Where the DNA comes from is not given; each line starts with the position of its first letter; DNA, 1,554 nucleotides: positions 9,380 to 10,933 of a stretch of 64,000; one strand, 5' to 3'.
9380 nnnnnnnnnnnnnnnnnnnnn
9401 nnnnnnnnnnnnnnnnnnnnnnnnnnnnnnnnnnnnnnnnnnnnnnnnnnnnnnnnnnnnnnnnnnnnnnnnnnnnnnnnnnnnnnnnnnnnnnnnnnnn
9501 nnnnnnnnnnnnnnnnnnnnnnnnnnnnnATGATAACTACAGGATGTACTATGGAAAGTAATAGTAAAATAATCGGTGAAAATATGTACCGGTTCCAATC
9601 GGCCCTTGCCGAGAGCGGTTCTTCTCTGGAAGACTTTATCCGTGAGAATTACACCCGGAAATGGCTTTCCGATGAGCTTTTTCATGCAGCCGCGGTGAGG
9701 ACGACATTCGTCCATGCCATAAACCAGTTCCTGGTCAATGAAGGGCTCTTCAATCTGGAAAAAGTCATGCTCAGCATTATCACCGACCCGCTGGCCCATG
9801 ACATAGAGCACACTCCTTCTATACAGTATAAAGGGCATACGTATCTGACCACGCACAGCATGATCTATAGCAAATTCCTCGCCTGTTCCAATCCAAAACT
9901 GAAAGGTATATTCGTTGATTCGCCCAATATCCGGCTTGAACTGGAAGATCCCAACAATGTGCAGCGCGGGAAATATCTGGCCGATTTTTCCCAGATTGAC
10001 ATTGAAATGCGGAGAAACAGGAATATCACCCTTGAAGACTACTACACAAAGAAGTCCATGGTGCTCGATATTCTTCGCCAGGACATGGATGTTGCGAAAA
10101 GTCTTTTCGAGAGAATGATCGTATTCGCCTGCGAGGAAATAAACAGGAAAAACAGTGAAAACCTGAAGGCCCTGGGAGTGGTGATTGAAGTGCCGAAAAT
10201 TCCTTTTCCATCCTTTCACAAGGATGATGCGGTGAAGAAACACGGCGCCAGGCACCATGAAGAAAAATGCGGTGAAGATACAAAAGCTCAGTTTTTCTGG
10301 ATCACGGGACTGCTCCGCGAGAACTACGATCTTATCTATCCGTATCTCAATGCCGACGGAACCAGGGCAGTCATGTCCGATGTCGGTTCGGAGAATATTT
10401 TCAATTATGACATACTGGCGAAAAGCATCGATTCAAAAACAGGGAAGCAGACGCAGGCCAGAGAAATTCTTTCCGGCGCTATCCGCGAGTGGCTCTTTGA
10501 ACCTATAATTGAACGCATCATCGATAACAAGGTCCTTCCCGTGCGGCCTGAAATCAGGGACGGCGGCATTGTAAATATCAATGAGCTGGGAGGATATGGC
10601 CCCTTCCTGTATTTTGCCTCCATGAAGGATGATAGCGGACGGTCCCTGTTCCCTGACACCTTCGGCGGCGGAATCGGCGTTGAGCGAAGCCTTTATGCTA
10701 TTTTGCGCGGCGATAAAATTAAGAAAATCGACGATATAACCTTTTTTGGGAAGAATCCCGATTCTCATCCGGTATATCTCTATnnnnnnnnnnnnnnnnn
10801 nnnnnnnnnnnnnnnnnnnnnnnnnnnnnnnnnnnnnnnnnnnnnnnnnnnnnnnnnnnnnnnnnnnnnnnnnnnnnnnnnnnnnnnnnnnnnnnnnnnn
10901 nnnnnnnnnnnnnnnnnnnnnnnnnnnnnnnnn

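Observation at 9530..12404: Stand-alone class II aaRS catalytic-core paralogue immediately upstream of asnS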

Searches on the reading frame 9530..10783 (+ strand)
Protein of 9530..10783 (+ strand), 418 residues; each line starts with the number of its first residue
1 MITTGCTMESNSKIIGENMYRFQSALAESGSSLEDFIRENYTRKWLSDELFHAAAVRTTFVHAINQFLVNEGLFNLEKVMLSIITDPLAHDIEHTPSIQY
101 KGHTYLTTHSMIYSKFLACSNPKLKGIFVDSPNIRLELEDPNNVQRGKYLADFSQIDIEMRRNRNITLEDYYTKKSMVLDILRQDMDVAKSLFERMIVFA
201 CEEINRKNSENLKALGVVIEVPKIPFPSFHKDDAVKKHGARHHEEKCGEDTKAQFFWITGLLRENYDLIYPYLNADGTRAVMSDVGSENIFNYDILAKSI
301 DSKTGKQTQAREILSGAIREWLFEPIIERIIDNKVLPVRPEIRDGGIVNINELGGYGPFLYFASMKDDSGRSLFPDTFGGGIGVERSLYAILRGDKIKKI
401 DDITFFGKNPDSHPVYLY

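Call 3: search_protein_families(library=pfam, proteins=[window:9530-10783:+], max_evalue=0.1)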
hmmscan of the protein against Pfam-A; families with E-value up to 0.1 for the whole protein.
window:9530-10783:+ (418 aa): 1 family
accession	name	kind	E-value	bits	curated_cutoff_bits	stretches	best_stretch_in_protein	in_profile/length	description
PF00152.25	tRNA-synt_2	-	8.6e-07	28.8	25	1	46-264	14-201/308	tRNA synthetases class II (D, K and N)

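Call 4: search_protein_families(library=ncbifam, proteins=[window:9530-10783:+], max_evalue=0.1)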
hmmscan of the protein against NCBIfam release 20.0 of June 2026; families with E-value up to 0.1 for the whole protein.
window:9530-10783:+ (418 aa): 4 families
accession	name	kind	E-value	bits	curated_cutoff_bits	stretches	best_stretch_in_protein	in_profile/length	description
NF005054.0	PRK06462.1-4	equivalog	5e-36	124.4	309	2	44-164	15-136/318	asparagine synthetase A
NF005052.0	PRK06462.1-1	equivalog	1.7e-16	60.2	368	1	31-166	27-156/353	asparagine synthetase A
TIGR00458.1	aspS_nondisc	equivalog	0.00011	21.3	368.4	1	185-272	235-318/428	aspartate--tRNA(Asn) ligase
NF003483.0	PRK05159.1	equivalog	0.018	13.9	353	1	191-252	245-306/438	aspartate--tRNA(Asn) ligase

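Call 5: search_solved_structures(query=window:9530-10783:+, max_evalue=1, show_alignments=3)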
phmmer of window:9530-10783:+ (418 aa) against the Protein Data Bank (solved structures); distinct sequences matched with E-value up to 1: 4.
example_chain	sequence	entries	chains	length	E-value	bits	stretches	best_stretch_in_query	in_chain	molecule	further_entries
1nnh_A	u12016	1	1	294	1.4e-10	44.1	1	47-164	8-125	asparaginyl-tRNA synthetase-related peptide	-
3p8t_A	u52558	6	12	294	6.3e-09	38.7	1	46-161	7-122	AsnS-like asparaginyl-tRNA synthetase related protein | Archaeal asparagine synthetase A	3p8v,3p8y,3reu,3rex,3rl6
1b8a_A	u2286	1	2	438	0.00064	22.2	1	184-310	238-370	PROTEIN (ASPARTYL-TRNA SYNTHETASE)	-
3nel_A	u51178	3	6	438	0.00072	22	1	184-310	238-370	Aspartyl-tRNA synthetase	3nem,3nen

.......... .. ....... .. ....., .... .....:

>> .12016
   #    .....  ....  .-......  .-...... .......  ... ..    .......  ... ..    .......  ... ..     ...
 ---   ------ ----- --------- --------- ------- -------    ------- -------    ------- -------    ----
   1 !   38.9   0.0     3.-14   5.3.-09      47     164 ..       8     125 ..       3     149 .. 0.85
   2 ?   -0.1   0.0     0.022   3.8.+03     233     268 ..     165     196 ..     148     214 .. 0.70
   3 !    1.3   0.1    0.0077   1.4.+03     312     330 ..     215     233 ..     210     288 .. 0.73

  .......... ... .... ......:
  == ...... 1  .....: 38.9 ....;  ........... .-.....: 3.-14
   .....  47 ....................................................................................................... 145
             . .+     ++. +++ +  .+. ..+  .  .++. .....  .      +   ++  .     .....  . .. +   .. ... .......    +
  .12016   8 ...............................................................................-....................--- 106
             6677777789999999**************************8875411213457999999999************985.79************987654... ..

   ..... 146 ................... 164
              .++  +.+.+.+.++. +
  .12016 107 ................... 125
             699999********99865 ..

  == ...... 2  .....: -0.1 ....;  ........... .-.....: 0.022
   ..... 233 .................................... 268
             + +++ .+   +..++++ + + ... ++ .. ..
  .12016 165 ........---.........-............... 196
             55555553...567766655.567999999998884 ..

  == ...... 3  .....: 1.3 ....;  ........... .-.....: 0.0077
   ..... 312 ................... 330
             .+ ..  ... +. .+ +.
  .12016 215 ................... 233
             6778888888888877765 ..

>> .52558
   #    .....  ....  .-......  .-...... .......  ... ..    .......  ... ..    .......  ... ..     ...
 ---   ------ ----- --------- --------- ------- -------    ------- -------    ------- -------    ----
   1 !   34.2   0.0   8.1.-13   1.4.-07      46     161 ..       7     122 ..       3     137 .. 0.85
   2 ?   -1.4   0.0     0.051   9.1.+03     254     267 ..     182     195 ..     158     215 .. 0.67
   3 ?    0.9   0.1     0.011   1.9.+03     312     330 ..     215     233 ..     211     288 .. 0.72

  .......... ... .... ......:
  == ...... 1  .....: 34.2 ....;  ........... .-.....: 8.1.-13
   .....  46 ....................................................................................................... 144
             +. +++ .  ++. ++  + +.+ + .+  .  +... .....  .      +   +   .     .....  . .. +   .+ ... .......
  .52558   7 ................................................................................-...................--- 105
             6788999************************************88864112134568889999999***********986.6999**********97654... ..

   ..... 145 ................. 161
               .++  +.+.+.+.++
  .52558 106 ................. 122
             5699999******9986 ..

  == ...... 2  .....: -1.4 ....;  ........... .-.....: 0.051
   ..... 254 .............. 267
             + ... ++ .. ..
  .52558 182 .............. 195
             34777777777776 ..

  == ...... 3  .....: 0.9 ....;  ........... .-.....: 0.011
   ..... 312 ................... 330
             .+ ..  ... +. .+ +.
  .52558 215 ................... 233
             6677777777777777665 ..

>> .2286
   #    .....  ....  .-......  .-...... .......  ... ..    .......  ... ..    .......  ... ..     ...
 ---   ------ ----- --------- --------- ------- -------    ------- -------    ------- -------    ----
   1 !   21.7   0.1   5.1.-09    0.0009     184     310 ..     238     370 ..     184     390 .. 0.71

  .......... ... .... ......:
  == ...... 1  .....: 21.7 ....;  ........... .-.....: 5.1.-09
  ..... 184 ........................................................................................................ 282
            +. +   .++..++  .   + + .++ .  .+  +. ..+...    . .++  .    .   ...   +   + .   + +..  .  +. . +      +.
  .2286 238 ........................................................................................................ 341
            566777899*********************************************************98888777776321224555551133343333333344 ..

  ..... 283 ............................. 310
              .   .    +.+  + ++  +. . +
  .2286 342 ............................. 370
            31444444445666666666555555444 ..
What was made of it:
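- The best PDB sequence hits are AS-AR 1nnh and 3p8t (call 5).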

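Call 6: find_homologous_proteins(query=window:9530-10783:+)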
Query window:9530-10783:+ (418 aa): 1048 proteins with E <= 0.001 among 7437 candidates; the best 120 are listed.
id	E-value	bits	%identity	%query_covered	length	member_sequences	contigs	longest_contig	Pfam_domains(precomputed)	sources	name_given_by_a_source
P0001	6.5e-274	926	98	98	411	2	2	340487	PF00152.26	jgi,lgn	-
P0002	6.1e-219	745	77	98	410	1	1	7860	PF00152.26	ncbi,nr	ncbi:MAG: hypothetical protein GY754_09595 [bacterium]|nr:hypothetical protein [bacterium]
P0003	8.0e-216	735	75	100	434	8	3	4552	PF00152.26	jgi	-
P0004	4.2e-213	726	74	98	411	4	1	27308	PF00152.26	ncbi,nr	ncbi:MAG: hypothetical protein JXN64_11815 [Spirochaetes bacterium]|nr:hypothetical protein [Spiroch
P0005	9.0e-213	725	76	98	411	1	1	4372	PF00152.26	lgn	-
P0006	9.6e-213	725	73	98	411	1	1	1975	PF00152.26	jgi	jgi:aspartyl/asparaginyl-tRNA synthetase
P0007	9.8e-213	725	75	98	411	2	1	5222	PF00152.26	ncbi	-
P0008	5.7e-212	722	74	98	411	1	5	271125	PF00152.26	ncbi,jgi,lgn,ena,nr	ncbi:MAG TPA: hypothetical protein PK926_06795 [Spirochaetota bacterium]|nr:hypothetical protein [Sp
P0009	3.0e-211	720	74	98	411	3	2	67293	PF00152.26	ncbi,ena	-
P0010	7.1e-211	719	73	98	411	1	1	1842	PF00152.26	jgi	jgi:aspartyl/asparaginyl-tRNA synthetase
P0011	3.6e-210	716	73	98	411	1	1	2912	PF00152.26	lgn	-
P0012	1.1e-209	715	73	98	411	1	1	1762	PF00152.26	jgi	jgi:aspartyl/asparaginyl-tRNA synthetase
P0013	1.2e-209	715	73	98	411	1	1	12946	PF00152.26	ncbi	-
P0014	1.7e-209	714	74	98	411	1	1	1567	PF00152.26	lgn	-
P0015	2.3e-209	714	73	98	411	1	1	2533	PF00152.26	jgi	jgi:aspartyl/asparaginyl-tRNA synthetase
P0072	7.7e-203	692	71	98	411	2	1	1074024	PF00152.26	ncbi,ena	-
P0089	1.4e-197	675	69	98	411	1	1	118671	PF00152.26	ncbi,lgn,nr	ncbi:MAG: hypothetical protein JW881_11285 [Spirochaetales bacterium]|nr:hypothetical protein [Spiro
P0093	4.7e-197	673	68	98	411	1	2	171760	PF00152.26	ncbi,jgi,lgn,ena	-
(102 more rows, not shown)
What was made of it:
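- Checked: This is far beyond chance: homologues reach E 1e-190 to 1e-274 (call 6).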

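Call 11: find_encoding_contigs(protein=P0072, flank=8000, max_places=2)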
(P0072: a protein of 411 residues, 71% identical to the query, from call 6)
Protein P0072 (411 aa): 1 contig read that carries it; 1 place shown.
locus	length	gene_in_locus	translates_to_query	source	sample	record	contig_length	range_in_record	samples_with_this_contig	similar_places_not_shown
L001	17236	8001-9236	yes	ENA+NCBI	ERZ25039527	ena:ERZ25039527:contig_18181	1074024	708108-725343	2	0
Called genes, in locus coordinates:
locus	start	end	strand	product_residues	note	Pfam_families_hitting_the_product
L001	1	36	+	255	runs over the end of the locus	PF11967:RecO_N, PF02565:RecO_C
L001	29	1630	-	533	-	PF00370:FGGY_N, PF02782:FGGY_C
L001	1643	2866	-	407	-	PF01073:3Beta_HSD (weak), PF01118:Semialdhyde_dh (weak), PF03435:Sacchrp_dh_NADP, PF13460:NAD_binding_10 (weak), PF16653:Sacchrp_dh_C (weak)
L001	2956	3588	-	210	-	PF00440:TetR_N, PF13305:TetR_C_33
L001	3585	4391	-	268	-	-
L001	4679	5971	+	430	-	PF00206:Lyase_1, PF10397:ADSL_C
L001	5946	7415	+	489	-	PF02629:CoA_binding, PF13380:CoA_binding_2, PF13607:Succ_CoA_lig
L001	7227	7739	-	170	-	PF00076:RRM_1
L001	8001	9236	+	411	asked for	PF00152:tRNA-synt_2 (faint)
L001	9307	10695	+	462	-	PF01336:tRNA_anti-codon, PF00152:tRNA-synt_2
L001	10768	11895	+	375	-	-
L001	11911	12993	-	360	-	PF00817:IMS, PF11798:IMS_HHH (faint), PF11799:IMS_C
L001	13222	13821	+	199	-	PF01206:TusA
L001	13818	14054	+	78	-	PF11823:Se_S_carrier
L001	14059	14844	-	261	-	PF13482:RNase_H_2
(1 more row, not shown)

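Call 12: find_encoding_contigs(protein=P0089, flank=8000, max_places=2)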
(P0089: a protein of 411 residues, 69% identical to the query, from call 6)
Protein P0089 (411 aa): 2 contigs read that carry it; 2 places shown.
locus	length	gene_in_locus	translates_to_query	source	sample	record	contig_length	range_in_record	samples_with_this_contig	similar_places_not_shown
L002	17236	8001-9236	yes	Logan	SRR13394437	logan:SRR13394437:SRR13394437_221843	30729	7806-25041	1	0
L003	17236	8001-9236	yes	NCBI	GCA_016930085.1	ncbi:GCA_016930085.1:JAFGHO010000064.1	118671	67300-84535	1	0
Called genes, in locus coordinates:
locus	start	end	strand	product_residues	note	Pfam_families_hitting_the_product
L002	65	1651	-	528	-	PF00072:Response_reg (weak), PF11849:DUF3369, PF13487:HD_5, PF01966:HD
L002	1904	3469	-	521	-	PF00072:Response_reg (weak), PF11849:DUF3369, PF13487:HD_5, PF01966:HD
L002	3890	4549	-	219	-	PF00072:Response_reg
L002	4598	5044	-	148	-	PF00072:Response_reg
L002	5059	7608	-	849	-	PF00532:Peripla_BP_1, PF13407:Peripla_BP_4, PF13377:Peripla_BP_3, PF00512:HisKA, PF02518:HATPase_c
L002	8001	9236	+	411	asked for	PF00152:tRNA-synt_2 (weak)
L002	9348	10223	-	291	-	PF00294:PfkB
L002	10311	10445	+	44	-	-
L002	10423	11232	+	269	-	PF07819:PGAP1 (faint)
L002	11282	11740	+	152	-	PF13302:Acetyltransf_3 (weak), PF13420:Acetyltransf_4 (weak), PF00583:Acetyltransf_1, PF13673:Acetyltransf_10, PF13508:Acetyltransf_7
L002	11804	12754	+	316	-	-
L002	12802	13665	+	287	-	PF25302:NADase_transloc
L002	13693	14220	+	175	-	-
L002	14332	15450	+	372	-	PF04015:DUF362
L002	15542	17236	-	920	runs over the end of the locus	PF05226:CHASE2, PF00211:Guanylate_cyc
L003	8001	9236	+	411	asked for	PF00152:tRNA-synt_2 (weak)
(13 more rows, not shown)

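Call 13: find_encoding_contigs(protein=P0093, flank=8000, max_places=2)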
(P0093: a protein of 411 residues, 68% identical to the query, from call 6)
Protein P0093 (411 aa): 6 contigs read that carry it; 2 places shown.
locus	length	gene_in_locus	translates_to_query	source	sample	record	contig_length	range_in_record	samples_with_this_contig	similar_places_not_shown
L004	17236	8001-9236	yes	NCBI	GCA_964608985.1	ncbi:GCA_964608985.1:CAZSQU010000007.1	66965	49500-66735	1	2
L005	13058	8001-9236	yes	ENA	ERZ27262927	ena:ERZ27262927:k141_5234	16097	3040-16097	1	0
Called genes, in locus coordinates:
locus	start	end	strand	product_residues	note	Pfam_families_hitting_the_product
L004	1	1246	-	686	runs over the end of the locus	PF17191:RecG_wedge, PF04851:ResIII, PF00270:DEAD, PF00271:Helicase_C, PF19833:RecG_dom3_C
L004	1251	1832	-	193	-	PF02325:CCB3_YggT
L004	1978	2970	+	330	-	-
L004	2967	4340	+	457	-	PF13347:MFS_2, PF07690:MFS_1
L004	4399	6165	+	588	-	PF13675:PilJ, PF00672:HAMP (weak), PF00015:MCPsignal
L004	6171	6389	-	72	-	-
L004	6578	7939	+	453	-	PF02040:ArsB, PF03600:CitMHS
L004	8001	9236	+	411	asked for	PF00152:tRNA-synt_2 (faint)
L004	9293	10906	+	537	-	PF00005:ABC_tran, PF02463:SMC_N (faint), PF13304:AAA_21 (weak), PF12848:ABC_tran_Xtn, PF00005:ABC_tran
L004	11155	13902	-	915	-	PF27167:HTH_GRAD, PF27371:GRAD_C, PF03449:GreA_GreB_N, PF01272:GreA_GreB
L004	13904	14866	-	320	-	PF07719:TPR_2 (faint), PF14559:TPR_19 (faint)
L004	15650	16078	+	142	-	-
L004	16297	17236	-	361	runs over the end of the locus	PF01593:Amino_oxidase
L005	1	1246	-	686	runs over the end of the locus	PF17191:RecG_wedge, PF04851:ResIII, PF00270:DEAD, PF00271:Helicase_C, PF19833:RecG_dom3_C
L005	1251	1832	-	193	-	PF02325:CCB3_YggT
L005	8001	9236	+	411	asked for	PF00152:tRNA-synt_2 (faint)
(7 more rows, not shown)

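Call 14: find_related_loci(query=A1, collection=genome_contigs, flank=8000)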
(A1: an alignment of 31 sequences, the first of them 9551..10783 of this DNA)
Query A1 (411 aa) in genome_contigs; peptide patterns used: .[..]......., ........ (x = any residue, [..] = any of these).
147 stretches matched a pattern; 130 encode a relative of the query (tblastn E <= 1e-3); the best 80 are kept; 80 distinct loci.
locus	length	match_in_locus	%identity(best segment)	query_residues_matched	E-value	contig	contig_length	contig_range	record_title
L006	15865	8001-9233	76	1-411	0e+0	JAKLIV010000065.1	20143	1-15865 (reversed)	MAG: Spirochaetes bacterium isolate RA.bin95 RA.bin95_65, whole genome shotgun sequence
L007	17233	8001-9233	74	1-411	0e+0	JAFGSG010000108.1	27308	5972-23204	MAG: Spirochaetes bacterium isolate Zod_Metabat.878 k87_8856523, whole genome shotgun sequence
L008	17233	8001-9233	74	1-411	0e+0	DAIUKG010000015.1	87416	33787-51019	MAG TPA_asm: Spirochaetota bacterium isolate CTOTU18769 NODE_180_length_87416_cov_9.301210, whole genome shotgun sequenc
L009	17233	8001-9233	74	1-411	0e+0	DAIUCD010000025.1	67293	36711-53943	MAG TPA_asm: Spirochaetota bacterium isolate CTOTU7684 NODE_875_length_67293_cov_10.566748, whole genome shotgun sequenc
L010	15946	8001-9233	73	1-411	0e+0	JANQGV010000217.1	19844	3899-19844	MAG: Thermodesulfobacteriota bacterium isolate PL23b_bin.63 k99_405183, whole genome shotgun sequence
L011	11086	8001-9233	74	1-411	0e+0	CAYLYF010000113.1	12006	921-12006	MAG TPA_asm: uncultured Thermodesulfobacteriota bacterium isolate binchicken_co47_113 genome assembly, contig: NODE_3941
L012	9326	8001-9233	73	1-411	0e+0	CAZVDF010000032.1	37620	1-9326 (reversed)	MAG TPA_asm: uncultured Leptospirales bacterium isolate SRP192927_co7_703 genome assembly, contig: NODE_1618_length_3762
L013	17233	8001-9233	73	1-411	0e+0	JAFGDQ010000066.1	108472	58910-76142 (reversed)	MAG: Spirochaetes bacterium isolate Zod_Metabat.1181 k87_7388583, whole genome shotgun sequence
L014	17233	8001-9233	72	1-411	0e+0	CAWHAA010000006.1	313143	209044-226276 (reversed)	MAG: uncultured Spirochaetota bacterium isolate MFD04716.bin.2.40 genome assembly, contig: contig_37591, whole genome sh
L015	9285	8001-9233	73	1-411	0e+0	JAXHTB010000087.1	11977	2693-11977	MAG: Spirochaetota bacterium isolate MAG13_tar_biofilm MAG13_87, whole genome shotgun sequence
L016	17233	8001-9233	72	1-411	0e+0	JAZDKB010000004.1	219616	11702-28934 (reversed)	MAG: Spirochaetota bacterium isolate MEGAHIT-group-0.510 k141_19189993, whole genome shotgun sequence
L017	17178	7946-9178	74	1-411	0e+0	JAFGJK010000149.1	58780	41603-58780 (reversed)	MAG: Spirochaetes bacterium isolate Zod_Metabat.271 k87_14083934, whole genome shotgun sequence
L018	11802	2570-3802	73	1-411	0e+0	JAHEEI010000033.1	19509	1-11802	MAG: Proteobacteria bacterium isolate Ww263 NODE_4336_length_19509_cov_4.495822, whole genome shotgun sequence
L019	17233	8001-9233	73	1-411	0e+0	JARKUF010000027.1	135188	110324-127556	MAG: Spirochaetota bacterium isolate Seed_metabat.82 k141_1020616, whole genome shotgun sequence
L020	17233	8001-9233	73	1-411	0e+0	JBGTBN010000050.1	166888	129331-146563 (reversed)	MAG: Spirochaetota bacterium isolate JTS-AC98 k141_3648953, whole genome shotgun sequence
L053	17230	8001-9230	60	1-411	4e-175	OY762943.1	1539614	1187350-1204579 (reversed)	MAG: Candidatus Cloacimonadota bacterium isolate 81f21e09-d2d9-4ba9-a01d-07ebf84cacc7 genome assembly, chromosome: 1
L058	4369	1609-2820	61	8-411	2e-178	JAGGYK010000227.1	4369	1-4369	MAG: Deltaproteobacteria bacterium isolate AUK176 PB_MBMC_130_c_000000000079, whole genome shotgun sequence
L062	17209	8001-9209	59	8-411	5e-170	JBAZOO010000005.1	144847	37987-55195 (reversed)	MAG: Lentisphaeria bacterium isolate SO_2017_LW4_98 scaffold_363_c1_LW137-91_2017, whole genome shotgun sequence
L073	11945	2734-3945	59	8-411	3e-168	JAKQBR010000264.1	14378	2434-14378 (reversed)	MAG: Deltaproteobacteria bacterium isolate USCA_metabat.134_sub k141_1062536, whole genome shotgun sequence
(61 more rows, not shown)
